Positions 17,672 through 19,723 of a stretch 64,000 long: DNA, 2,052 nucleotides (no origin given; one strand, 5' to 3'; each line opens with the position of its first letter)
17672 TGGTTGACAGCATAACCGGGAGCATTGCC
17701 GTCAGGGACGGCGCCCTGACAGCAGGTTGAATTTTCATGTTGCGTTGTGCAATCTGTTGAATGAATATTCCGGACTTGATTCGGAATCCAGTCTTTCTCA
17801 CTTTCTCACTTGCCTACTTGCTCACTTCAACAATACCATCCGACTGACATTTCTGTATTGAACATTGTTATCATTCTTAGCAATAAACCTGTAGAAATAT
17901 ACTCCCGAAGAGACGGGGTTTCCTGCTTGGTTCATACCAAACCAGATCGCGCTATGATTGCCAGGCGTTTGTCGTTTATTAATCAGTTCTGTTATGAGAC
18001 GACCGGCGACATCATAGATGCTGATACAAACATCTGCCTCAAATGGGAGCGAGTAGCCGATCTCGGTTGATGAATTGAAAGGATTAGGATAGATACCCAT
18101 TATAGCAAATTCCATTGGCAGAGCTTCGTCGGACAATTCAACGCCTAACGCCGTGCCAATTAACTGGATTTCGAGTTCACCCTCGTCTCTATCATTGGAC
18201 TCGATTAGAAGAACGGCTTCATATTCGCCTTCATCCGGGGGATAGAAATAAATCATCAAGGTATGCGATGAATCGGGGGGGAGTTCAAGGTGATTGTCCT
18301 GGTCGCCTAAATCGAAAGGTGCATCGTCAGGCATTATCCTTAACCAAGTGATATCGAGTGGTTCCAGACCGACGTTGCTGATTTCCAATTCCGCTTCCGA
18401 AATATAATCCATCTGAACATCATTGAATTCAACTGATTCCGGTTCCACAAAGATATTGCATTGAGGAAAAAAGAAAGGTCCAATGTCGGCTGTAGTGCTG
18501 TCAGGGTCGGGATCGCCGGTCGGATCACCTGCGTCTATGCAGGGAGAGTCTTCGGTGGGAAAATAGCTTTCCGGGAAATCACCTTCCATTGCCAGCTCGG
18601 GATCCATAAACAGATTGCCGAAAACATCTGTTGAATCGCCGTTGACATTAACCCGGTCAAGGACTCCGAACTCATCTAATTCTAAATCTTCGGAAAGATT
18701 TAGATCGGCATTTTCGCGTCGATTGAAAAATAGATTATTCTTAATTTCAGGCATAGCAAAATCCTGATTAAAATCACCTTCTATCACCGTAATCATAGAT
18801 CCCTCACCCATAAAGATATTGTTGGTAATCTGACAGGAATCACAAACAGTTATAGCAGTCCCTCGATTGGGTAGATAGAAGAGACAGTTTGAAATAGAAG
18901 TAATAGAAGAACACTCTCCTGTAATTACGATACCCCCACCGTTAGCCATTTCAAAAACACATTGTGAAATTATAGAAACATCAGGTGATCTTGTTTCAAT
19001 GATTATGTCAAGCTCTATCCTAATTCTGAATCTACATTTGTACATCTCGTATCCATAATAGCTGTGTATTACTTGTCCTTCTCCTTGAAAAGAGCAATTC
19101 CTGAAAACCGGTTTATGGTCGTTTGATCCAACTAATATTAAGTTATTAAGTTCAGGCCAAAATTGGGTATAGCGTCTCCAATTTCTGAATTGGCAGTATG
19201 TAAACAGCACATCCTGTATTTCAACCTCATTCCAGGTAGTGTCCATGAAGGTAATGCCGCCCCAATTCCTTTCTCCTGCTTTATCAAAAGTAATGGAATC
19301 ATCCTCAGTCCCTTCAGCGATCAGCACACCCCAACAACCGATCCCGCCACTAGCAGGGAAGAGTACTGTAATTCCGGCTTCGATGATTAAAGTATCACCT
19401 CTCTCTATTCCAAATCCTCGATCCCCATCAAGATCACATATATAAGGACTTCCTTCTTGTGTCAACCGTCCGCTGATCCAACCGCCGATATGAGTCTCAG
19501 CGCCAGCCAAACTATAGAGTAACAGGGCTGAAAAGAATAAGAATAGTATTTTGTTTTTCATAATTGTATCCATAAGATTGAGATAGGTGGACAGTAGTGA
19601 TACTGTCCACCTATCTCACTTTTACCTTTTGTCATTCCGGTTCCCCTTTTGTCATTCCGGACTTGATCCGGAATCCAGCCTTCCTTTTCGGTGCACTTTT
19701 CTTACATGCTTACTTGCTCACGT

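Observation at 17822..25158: Tandem array of four T9SS cargo paralogs with mosaic module sharing (variable beta-helix head, near-identical Ig-like core, swapped CTDs)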

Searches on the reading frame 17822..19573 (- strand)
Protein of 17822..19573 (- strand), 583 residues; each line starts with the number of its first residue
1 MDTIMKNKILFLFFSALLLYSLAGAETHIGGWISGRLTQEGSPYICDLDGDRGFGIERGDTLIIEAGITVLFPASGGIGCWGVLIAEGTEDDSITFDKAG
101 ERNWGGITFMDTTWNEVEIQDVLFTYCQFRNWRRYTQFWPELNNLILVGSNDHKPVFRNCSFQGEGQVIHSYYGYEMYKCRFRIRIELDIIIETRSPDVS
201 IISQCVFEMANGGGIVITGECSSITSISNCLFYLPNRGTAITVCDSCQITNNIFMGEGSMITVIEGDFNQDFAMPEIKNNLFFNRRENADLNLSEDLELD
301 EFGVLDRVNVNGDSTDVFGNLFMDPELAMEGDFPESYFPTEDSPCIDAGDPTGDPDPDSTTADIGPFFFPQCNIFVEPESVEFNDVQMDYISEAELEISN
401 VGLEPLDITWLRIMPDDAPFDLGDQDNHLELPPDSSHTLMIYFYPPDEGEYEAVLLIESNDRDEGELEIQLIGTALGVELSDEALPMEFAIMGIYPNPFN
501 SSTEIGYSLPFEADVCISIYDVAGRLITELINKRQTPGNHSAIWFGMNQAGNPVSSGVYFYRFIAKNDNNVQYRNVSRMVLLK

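Call 7: search_protein_families(library=pfam, proteins=[window:17822-19573:-], max_evalue=0.1)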
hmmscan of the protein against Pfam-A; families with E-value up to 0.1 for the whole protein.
window:17822-19573:- (583 aa): 8 families
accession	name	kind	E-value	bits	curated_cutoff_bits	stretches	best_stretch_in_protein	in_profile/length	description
PF15780.11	ASH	-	7.3e-07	29.7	27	1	377-462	10-93/98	Abnormal spindle-like microcephaly-assoc'd, ASPM-SPD-2-Hydin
PF18962.6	Por_Secre_tail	-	1.8e-06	28.6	27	1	494-571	1-70/75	Secretion system C-terminal sorting domain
PF13860.13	FlgD_ig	-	1.7e-05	25.1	27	1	503-561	12-71/79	FlgD Ig-like domain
PF13229.12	Beta_helix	-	0.00025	21.2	25.9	1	123-268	12-149/158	Right handed beta helix region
PF22073.2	Cep192_D4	-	0.00071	20.2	35.5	1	376-474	6-110/112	Cep192 domain 4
PF22544.2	HYDIN_VesB_CFA65-like_Ig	-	0.0011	19.6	25.5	1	377-469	6-97/100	HYDIN/CFA65/VesB-like, Ig-like domain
PF22066.2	Cep192_D8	-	0.0031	18.2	33.5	1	375-475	7-100/101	Cep192 domain 8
PF13585.12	CHU_C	-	0.0058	17.2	27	1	514-572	28-79/86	CHU_C Type IX secretion signal domain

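Call 8: search_protein_families(library=ncbifam, proteins=[window:17822-19573:-], max_evalue=0.1)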
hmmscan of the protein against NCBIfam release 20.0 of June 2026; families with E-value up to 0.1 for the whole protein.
window:17822-19573:- (583 aa): 8 families
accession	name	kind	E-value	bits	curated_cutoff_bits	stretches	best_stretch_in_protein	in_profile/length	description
TIGR04183.1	Por_Secre_tail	domain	9.5e-08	31.9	23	1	494-570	1-65/72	T9SS type A sorting domain-containing protein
NF033707.1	T9SS_sortase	equivalog_domain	2.4e-07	28.8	420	1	492-581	999-1094/1095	type IX secretion system sortase PorU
NF052323.1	T9SSA_dep_M6i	equivalog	2.7e-05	22.3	600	1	495-572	961-1033/1043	T9SS-dependent M6-like inactivated metalloprotease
NF012200.0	choice_anch_D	domain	0.00031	21.2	45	1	374-464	17-108/108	choice-of-anchor D domain-containing protein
NF038113.1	T9SSA_dep_M36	equivalog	0.00031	19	885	1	490-540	791-838/869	T9SS-dependent M36 family metallopeptidase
NF005176.1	PRK06655.1-1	equivalog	0.00034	20.6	230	1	513-569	97-153/197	flagellar hook assembly protein FlgD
NF052228.1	T9SS_PorZ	equivalog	0.00087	17.8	260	1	493-569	674-745/757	type IX secretion system anionic LPS delivery protein PorZ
NF009276.0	PRK12633.1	equivalog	0.017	14.8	383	1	501-571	116-187/234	flagellar basal body rod modification protein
